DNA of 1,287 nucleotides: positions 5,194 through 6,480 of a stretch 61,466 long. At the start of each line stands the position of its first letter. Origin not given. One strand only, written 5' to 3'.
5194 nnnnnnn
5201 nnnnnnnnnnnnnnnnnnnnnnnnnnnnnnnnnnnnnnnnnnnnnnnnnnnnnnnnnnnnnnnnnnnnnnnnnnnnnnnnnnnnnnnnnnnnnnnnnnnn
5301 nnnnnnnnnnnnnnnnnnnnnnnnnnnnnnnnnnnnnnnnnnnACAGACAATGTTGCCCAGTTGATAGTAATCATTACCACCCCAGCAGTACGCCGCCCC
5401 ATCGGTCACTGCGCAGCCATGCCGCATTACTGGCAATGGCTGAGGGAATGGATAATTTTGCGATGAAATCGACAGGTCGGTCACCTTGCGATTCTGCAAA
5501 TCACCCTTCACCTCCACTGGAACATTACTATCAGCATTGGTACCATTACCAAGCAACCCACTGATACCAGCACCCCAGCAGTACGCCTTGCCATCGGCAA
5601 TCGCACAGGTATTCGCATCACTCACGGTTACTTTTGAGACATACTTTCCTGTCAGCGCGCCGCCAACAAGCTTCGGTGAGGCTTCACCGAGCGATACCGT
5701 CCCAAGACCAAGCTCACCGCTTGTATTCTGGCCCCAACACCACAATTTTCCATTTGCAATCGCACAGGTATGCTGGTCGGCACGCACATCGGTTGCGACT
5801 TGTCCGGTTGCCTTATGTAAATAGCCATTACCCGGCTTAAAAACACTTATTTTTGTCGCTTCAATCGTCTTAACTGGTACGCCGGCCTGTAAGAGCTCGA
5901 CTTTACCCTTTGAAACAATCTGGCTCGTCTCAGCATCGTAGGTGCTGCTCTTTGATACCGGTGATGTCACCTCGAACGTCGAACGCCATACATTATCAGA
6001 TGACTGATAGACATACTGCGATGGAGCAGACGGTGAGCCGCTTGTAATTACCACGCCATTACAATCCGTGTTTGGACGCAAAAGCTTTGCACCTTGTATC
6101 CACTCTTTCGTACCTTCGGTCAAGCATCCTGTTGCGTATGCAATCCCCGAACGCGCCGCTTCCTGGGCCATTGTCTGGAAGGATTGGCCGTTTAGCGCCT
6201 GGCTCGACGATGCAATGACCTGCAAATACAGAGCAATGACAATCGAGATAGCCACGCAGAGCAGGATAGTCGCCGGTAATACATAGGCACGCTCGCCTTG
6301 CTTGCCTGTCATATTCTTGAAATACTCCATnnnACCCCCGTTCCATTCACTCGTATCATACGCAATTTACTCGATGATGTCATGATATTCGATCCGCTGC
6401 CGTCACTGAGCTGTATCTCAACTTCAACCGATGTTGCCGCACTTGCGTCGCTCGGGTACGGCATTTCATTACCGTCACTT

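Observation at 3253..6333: Cysteine-paired double RCC1 propeller as a PilY1 analogue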

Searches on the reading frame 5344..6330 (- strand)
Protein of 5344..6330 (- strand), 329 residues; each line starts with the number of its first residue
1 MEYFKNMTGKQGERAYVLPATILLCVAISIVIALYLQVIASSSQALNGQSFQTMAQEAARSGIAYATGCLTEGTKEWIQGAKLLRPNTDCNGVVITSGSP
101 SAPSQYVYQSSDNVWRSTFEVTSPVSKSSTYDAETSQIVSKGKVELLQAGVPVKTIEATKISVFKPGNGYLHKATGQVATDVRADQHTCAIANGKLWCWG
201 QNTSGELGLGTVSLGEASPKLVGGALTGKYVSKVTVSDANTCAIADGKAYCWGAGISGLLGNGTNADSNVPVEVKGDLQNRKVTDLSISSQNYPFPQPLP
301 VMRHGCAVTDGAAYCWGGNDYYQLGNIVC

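Call 79: find_homologous_proteins(query=window:5344-6330:-, max_evalue=0.00001)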
Query window:5344-6330:- (329 aa): 947 proteins with E <= 0.00001 among 3211 candidates; the best 120 are listed.
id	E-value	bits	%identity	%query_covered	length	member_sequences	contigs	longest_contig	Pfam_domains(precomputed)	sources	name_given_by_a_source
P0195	3.9e-72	262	45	97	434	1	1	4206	PF00415.25,PF13540.13,PF25390.2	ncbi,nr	ncbi:MAG: chromosome condensation regulator, partial [Candidatus Saccharibacteria bacterium]|nr:chro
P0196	8.7e-71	257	38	96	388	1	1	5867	PF00415.25,PF13540.13,PF25384.2,PF25390.2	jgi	jgi:Tfp pilus assembly protein PilX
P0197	5.5e-69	251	36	46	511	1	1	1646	PF07963.18,PF00415.25,PF13540.13,PF25390.2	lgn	-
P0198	4.1e-68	248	43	46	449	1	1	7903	PF00415.25,PF13540.13,PF25384.2,PF25390.2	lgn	-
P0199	5.0e-66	242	44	46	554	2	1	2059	PF00415.25,PF13540.13,PF25384.2,PF25390.2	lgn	-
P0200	2.7e-65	239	39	47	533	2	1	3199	PF00415.25,PF13540.13,PF25384.2,PF25390.2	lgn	-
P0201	1.8e-64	236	31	95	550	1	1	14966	PF00415.25,PF13540.13,PF00333.27,PF25384.2,PF25390.2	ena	-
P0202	3.0e-64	236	44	43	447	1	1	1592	PF00415.25,PF13540.13,PF25384.2,PF25390.2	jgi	-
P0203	1.2e-63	234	41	42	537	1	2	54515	PF07963.18,PF00415.25,PF13540.13,PF25384.2,PF25390.2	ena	-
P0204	9.0e-63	231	29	96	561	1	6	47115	PF00415.25,PF13540.13,PF25384.2,PF25390.2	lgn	-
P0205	1.5e-62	230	38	46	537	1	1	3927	PF07963.18,PF00415.25,PF13540.13,PF25384.2,PF25390.2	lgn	-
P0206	9.0e-62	228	28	97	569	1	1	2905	PF00415.25,PF13540.13,PF25384.2,PF25390.2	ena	-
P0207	6.4e-61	225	33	72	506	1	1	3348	PF00415.25,PF13540.13,PF25384.2,PF25390.2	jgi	jgi:prepilin-type N-terminal cleavage/methylation domain-containing protein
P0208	3.2e-60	222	37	43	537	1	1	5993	PF07963.18,PF00415.25,PF13540.13,PF25384.2,PF25390.2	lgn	-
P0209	7.1e-60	221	39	44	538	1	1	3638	PF07963.18,PF00415.25,PF13540.13,PF25384.2,PF25390.2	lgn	-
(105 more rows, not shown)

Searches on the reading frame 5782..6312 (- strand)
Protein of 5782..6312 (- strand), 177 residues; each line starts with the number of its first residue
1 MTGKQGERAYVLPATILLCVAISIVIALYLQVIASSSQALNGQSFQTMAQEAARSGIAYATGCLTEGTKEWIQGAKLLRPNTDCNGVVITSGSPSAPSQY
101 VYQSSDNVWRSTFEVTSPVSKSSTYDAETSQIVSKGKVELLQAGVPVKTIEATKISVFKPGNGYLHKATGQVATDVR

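Call 23: search_protein_families(library=pfam, alignment_id=A1, max_evalue=1)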
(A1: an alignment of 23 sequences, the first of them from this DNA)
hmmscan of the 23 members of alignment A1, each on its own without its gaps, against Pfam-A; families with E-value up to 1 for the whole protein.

A. member 1, seq(177 aa): 2 families
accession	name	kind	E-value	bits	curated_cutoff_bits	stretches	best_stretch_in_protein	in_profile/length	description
PF05564.17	Auxin_repressed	-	0.0058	17.7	25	1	86-119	49-82/117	Dormancy/auxin associated protein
PF10916.13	DUF2712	-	0.02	16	22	1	98-163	8-71/111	Protein of unknown function (DUF2712)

B. families by the number of members that match (of 23 scanned): 14 families
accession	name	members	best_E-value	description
PF05564.17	Auxin_repressed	2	0.0058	Dormancy/auxin associated protein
PF14341.11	PilX_N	1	0.0052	PilX N-terminal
PF10916.13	DUF2712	1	0.02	Protein of unknown function (DUF2712)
PF09460.16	Saf-Nte_pilin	1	0.024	Saf-pilin pilus formation protein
PF09167.16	DUF1942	1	0.025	Domain of unknown function (DUF1942)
PF14115.11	YuzL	1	0.027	YuzL-like protein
PF20520.3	Ac45-VOA1_TM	1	0.079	V0 complex accessory subunit Ac45/VOA1 transmembrane domain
PF20552.4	HTH_62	1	0.092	Recombinase-like helix-turn-helix domain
PF24164.1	TMP_N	1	0.12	Tape measure protein N-terminal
PF22644.2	BsNagA_N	1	0.16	BsNagA composite domain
PF07256.17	DUF1435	1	0.2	Protein of unknown function (DUF1435)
PF13400.11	Tad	1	0.24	Putative Flp pilus-assembly TadE/G-like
PF23577.1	LysM_RLK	1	0.25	LysM domain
PF19079.5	CFSR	1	0.31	Collagen-flanked surface repeat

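Call 32: find_homologous_proteins(query=A1, max_evalue=0.001)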
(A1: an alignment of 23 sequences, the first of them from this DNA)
Query A1 (23 sequences) (177 aa, profile of the alignment): 74 proteins with E <= 0.001 among 4843 candidates.
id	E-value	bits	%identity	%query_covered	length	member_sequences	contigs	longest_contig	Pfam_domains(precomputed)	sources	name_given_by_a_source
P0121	7.3e-36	142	29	65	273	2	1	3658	PF00415.25,PF13540.13,PF25390.2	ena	-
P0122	8.3e-36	141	30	62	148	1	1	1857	-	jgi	jgi:Tfp pilus assembly protein PilV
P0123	1.9e-35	140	28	75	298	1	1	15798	PF21722.5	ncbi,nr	ncbi:hypothetical protein HGB25_01370, partial [Candidatus Saccharibacteria bacterium]|nr:hypothetic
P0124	2.6e-34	137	31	76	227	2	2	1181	-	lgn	-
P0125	4.5e-34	136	33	77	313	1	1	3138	PF07484.18,PF21939.2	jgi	-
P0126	6.5e-34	135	28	80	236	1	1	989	-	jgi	-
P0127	7.8e-34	135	28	75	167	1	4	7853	-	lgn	-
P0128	1.1e-33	134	34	77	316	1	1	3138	PF07484.18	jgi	-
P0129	2.5e-33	133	30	81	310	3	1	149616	PF07484.18,PF21939.2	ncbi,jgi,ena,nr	ncbi:hypothetical protein GW930_02155 [Candidatus Saccharibacteria bacterium]|nr:hypothetical protei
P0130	3.0e-33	133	30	79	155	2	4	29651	-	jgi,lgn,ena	-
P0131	7.2e-33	132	29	76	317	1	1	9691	PF21722.5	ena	-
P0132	7.5e-33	132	29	78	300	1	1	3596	PF07484.18,PF21939.2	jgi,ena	-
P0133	1.5e-32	131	33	77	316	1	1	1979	PF07484.18,PF21939.2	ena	-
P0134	2.2e-32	130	36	64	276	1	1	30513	-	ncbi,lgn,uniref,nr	ncbi:hypothetical protein EG850_12270 [Gulosibacter macacae]|uniref:Uncharacterized protein n=1 Tax=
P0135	3.9e-32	129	25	44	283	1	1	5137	PF00415.25,PF13540.13,PF25390.2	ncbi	-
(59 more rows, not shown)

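Call 33: search_solved_structures(query=A1, max_evalue=10)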
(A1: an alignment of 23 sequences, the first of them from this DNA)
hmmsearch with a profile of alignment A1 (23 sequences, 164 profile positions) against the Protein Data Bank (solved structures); distinct sequences matched with E-value up to 10: 0.

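Call 56: predict_structure(alignment_id=A1)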
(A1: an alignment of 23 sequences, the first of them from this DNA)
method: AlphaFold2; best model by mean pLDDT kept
length: 177 residues; sequences in the alignment: 23
mean_pLDDT: 83.6   pTM: 0.70
mean pLDDT of the five models: 83.6, 83.4, 82.5, 81.4, 79.4
residues with pLDDT >= 90: 90; 70-90: 53; 50-70: 29; < 50: 5
segments of 3 or more residues with pLDDT < 50: 174-177
pLDDT, mean of each block of 10 residues (from residue 1): 67 91 96 92 96 95 84 81 87 63 91 91 78 95 95 90 55 48
secondary structure, 60 per line:
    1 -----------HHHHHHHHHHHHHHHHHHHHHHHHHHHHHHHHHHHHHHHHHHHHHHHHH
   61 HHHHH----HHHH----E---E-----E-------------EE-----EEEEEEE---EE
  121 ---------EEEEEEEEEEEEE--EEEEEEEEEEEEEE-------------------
elements in order: H12-65 H70-73 E109-115 E130-142 E145-158

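Call 58: fold_search(model_id=the predicted structure, library=pdb)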
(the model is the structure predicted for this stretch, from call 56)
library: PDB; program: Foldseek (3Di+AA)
matches with E <= 10: 685; with E <= 0.001: 0
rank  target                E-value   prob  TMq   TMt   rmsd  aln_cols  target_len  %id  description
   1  6yff_AA               9.1e-02  0.84  0.22  0.29   4.4        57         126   16  Virus-like particle of Beihai levi-like virus 21 (released 2020-09-02)
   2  3w1e                  1.0e-01  0.47  0.21  0.12   4.2        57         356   12  Structure of FlgT, a flagellar basal body component protein (released 2013-04-03)
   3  2gtl_N                1.3e-01  0.44  0.20  0.17   3.9        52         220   15  Lumbricus Erythrocruorin at 3.5A resolution (released 2006-07-18)
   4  4kwy_A                1.9e-01  0.57  0.23  0.29   4.1        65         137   14  Crystal structure of a putative lipoprotein (CC_3750) from Caulobacter crescentus CB15 at 2.40 A resolution (released 2013-06-19)
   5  7pdz_F                1.9e-01  0.06  0.11  0.08   8.2        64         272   16  Structure of capping protein bound to the barbed end of a cytoplasmic actin filament (released 2021-09-01)
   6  9b7j_N                2.4e-01  0.09  0.18  0.13  11.4       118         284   11  Cryo-EM structure of human dynactin complex bound to Chlamydia effector Dre1 (released 2025-04-16)
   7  3bf2                  2.6e-01  0.72  0.21  0.29   3.1        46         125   15  Crystal structure of the A1KSW9_NEIMF protein from Neisseria meningitidis. Northeast Structural Genomics Consortium targ (released 2007-12-04)
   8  4u8u_N                2.6e-01  0.16  0.24  0.20  16.9       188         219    8  The Crystallographic structure of the giant hemoglobin from Glossoscolex paulistus at 3.2 A resolution. (released 2015-06-10)
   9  3lk3_B                2.7e-01  0.08  0.11  0.09   8.3        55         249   16  Crystal structure of CapZ bound to the CPI and CSI uncapping motifs from CARMIL (released 2010-04-07)
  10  9ec0_D                2.7e-01  0.06  0.15  0.12  11.9       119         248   10  Structure of the CARMIL dimer bound to Capping Protein (released 2026-01-21)
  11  3aaa_B                3.1e-01  0.04  0.09  0.07  10.4        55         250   18  Crystal Structure of Actin capping protein in complex with V-1 (released 2010-08-04)
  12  7zgt_B                3.3e-01  0.23  0.18  0.13   6.4        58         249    9  C-Methyltransferase PsmD from Streptomyces griseofuscus (apo form) (released 2022-12-28)
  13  3lk4_1                3.3e-01  0.10  0.14  0.10   6.5        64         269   12  Crystal structure of CapZ bound to the uncapping motif from CD2AP (released 2010-04-07)
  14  7ds8_A                3.5e-01  0.11  0.15  0.11   6.3        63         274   11  Crystal structure of actin capping protein in complex with twinflin-1/CD2AP CPI chimera peptide (CDN-TWC) (released 2021-03-03)
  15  7a0h_B                3.5e-01  0.07  0.14  0.10   6.7        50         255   14  Structure of homodimeric actin capping protein alpha subunit from Plasmodium berghei (released 2021-08-18)
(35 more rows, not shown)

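Call 66: search_protein_families(library=ncbifam, alignment_id=A1, max_evalue=10)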
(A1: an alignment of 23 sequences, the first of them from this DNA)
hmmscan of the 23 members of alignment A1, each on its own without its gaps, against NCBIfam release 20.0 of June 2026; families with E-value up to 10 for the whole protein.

A. member 1, seq(177 aa): 0 families

B. families by the number of members that match (of 23 scanned): 14 families
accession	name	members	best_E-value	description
NF007660.0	PRK10332.1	4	0.00042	prepilin-type N-terminal cleavage/methylation domain-containing protein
NF008205.1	PRK10965.1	1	0.0021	multicopper oxidase CueO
NF038301.1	EPS_HpsA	1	0.0089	hormogonium polysaccharide biosynthesis protein HpsA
NF041251.2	omp10_alpha_prot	1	0.0096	outer membrane lipoprotein Omp10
NF052431.1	MusI_fam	1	0.02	MusI family membrane protein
NF053670.1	bindosome_BasB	1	0.035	bindosome assembly system protein BasB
NF052673.1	lpg1681_fam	1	0.042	lpg1681 family protein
NF037980.1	T2SS_GspK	1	0.045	type II secretion system minor pseudopilin GspK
NF010665.0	PRK14059.1-4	1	0.05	pyrimidine reductase family protein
NF008469.0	PRK11361.1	1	0.093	acetoacetate metabolism transcriptional regulator AtoC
NF010401.0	PRK13825.1-5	1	0.12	conjugal transfer protein TraB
NF005746.0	PRK07570.1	1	0.14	succinate dehydrogenase/fumarate reductase iron-sulfur subunit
TIGR03747.1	conj_TIGR03747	1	0.22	TIGR03747 family integrating conjugative element membrane protein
NF038051.2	MamC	1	6.4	magnetosome protein MamC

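Call 84: search_protein_representatives(alignment_id=A1)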
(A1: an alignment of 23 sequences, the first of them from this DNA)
Query: 23 sequences, 164 profile positions. Proteins with E-value up to 0.001 (for the whole library): 875; up to 1e-10: 806; up to 1e-30: 234. The best 150 are listed.
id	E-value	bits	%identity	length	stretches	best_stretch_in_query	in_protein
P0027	2.0e-49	184.0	-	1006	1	2-164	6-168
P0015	4.3e-45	169.9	-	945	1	6-164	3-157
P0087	1.2e-44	168.5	-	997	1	3-163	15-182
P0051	1.9e-44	167.9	-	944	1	2-163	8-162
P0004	4.1e-43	163.5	-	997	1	2-164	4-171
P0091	4.6e-43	163.4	-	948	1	2-160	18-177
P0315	1.1e-42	162.2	-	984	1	7-163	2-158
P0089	1.4e-42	161.7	-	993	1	2-163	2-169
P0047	5.5e-42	159.9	-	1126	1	5-164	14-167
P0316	8.5e-42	159.2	-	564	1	4-155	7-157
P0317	1.4e-41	158.5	-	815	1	5-163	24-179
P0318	5.5e-41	156.6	-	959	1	3-163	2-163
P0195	1.4e-40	155.3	-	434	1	4-163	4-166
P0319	3.3e-40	154.1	-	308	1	3-162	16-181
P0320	3.5e-40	154.0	-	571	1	4-145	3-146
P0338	1.1e-36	142.6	-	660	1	4-148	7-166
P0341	6.4e-36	140.1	-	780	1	4-141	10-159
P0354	4.5e-35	137.4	-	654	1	7-155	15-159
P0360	7.0e-35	136.8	-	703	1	7-143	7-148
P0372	1.7e-34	135.5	-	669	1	5-160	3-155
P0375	2.6e-34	134.9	-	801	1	3-154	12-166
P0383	3.9e-34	134.3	-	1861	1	4-149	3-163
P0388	4.6e-34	134.1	-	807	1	3-148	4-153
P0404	1.2e-33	132.8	-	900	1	2-147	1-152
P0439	8.0e-33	130.1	-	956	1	4-148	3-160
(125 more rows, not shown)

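Call 86: search_protein_families(library=pfam, proteins=[P0383, P0439, P0404, P0388, P0375, P0341, P0372, P0354, P0360, P0338], max_evalue=0.0001)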
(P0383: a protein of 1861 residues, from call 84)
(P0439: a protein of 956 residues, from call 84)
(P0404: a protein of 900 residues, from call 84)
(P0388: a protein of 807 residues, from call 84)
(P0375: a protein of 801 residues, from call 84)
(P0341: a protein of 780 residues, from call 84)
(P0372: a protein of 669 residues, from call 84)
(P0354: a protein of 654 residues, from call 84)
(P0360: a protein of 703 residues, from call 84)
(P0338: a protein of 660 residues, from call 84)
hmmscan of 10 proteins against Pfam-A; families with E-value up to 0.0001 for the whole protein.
P0383 (1861 aa): 2 families
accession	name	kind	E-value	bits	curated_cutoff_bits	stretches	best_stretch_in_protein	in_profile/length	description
PF21722.4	Gly_rich_2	-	5.9e-57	193.7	24.3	4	654-894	2-225/226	Glycine-rich domain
PF00147.23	Fibrinogen_C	-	8.5e-06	26.2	22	1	246-300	2-54/221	Fibrinogen beta and gamma chains, C-terminal globular domain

P0439 (956 aa): 3 families
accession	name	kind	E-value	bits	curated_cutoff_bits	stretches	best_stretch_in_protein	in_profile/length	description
PF13385.13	Laminin_G_3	-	8.6e-25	88.1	27.6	1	520-669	3-147/151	Concanavalin A-like lectin/glucanases superfamily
PF21722.4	Gly_rich_2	-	1.1e-20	75.1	24.3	1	163-395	11-225/226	Glycine-rich domain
PF10102.14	DUF2341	-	1.3e-20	74.1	23.4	1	697-772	1-82/84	Domain of unknown function (DUF2341)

P0404 (900 aa): 5 families
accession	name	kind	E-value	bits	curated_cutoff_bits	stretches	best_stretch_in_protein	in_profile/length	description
PF00652.28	Ricin_B_lectin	-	9.3e-43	145.9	29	2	579-701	4-125/126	Ricin-type beta-trefoil lectin domain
PF14200.12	RicinB_lectin_2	-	1e-41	141.9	25.6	5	446-519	16-89/89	Ricin-type beta-trefoil lectin domain-like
PF25390.1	WD40_RLD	-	1.1e-36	127.3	150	2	171-435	101-344/363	RCC1-like domain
PF13540.12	RCC1_2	-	3.6e-24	84.3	22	1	333-359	4-30/30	Regulator of chromosome condensation (RCC1) repeat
PF00415.24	RCC1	-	1.1e-21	77.6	21.7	1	863-897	1-35/50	Regulator of chromosome condensation (RCC1) repeat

P0388 (807 aa): 4 families
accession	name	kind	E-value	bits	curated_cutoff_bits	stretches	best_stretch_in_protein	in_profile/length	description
PF25390.1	WD40_RLD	-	2.5e-48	165.7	150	2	307-465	29-183/363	RCC1-like domain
PF00415.24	RCC1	-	9.3e-28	97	21.7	1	391-433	1-39/50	Regulator of chromosome condensation (RCC1) repeat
PF13540.12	RCC1_2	-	1.6e-22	79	22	1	753-780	3-30/30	Regulator of chromosome condensation (RCC1) repeat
PF00652.28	Ricin_B_lectin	-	1.1e-08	35.7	29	1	467-552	4-84/126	Ricin-type beta-trefoil lectin domain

P0375 (801 aa): 5 families
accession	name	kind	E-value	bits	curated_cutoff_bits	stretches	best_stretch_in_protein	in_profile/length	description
PF25390.1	WD40_RLD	-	1.3e-34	120.6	150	3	181-312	210-333/363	RCC1-like domain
PF00415.24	RCC1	-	1.3e-14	54.9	21.7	1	388-436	2-41/50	Regulator of chromosome condensation (RCC1) repeat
PF13540.12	RCC1_2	-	2.2e-09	37.3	22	0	381-400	11-30/30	Regulator of chromosome condensation (RCC1) repeat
PF14200.12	RicinB_lectin_2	-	4.5e-05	24.5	25.6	0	505-555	5-54/89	Ricin-type beta-trefoil lectin domain-like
PF00652.28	Ricin_B_lectin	-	7.3e-05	23.4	29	0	467-554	4-83/126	Ricin-type beta-trefoil lectin domain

P0341 (780 aa): 1 family
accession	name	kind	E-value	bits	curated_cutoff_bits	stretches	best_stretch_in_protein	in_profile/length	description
PF21722.4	Gly_rich_2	-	1.4e-19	71.5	24.3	1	508-736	17-225/226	Glycine-rich domain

P0372 (669 aa): 3 families
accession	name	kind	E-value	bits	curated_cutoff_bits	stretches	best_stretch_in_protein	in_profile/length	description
PF25390.1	WD40_RLD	-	1.1e-45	157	150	2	140-428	129-361/363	RCC1-like domain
PF00415.24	RCC1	-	1.5e-40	138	21.7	4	468-517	3-50/50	Regulator of chromosome condensation (RCC1) repeat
PF13540.12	RCC1_2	-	4.3e-14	52.3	22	0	155-169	1-15/30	Regulator of chromosome condensation (RCC1) repeat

P0354 (654 aa): 2 families
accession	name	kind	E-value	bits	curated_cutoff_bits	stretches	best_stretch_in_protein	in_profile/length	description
PF25390.1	WD40_RLD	-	2.3e-27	96.7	150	2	147-364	181-362/363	RCC1-like domain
PF00415.24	RCC1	-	2.5e-25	89.2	21.7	2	465-517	5-50/50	Regulator of chromosome condensation (RCC1) repeat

P0360 (703 aa): 2 families
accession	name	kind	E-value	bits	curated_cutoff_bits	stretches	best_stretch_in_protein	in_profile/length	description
PF07484.17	Collar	-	8e-54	179.9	24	3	539-587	8-56/57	Phage Tail Collar Domain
PF21939.1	Gp10_C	-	5.1e-16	60.3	27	0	223-327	39-132/139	Baseplate structural protein Gp10, C-terminal domain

P0338 (660 aa): 3 families
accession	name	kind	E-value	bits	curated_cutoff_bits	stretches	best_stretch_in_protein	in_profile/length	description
PF21722.4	Gly_rich_2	-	6.7e-22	79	24.3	1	396-627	15-225/226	Glycine-rich domain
PF13385.13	Laminin_G_3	-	2.1e-18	67.4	27.6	1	238-383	12-151/151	Concanavalin A-like lectin/glucanases superfamily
PF07953.20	Toxin_R_bind_N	-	7e-05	23.1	23.8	0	192-336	4-151/191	Clostridium neurotoxin, N-terminal receptor binding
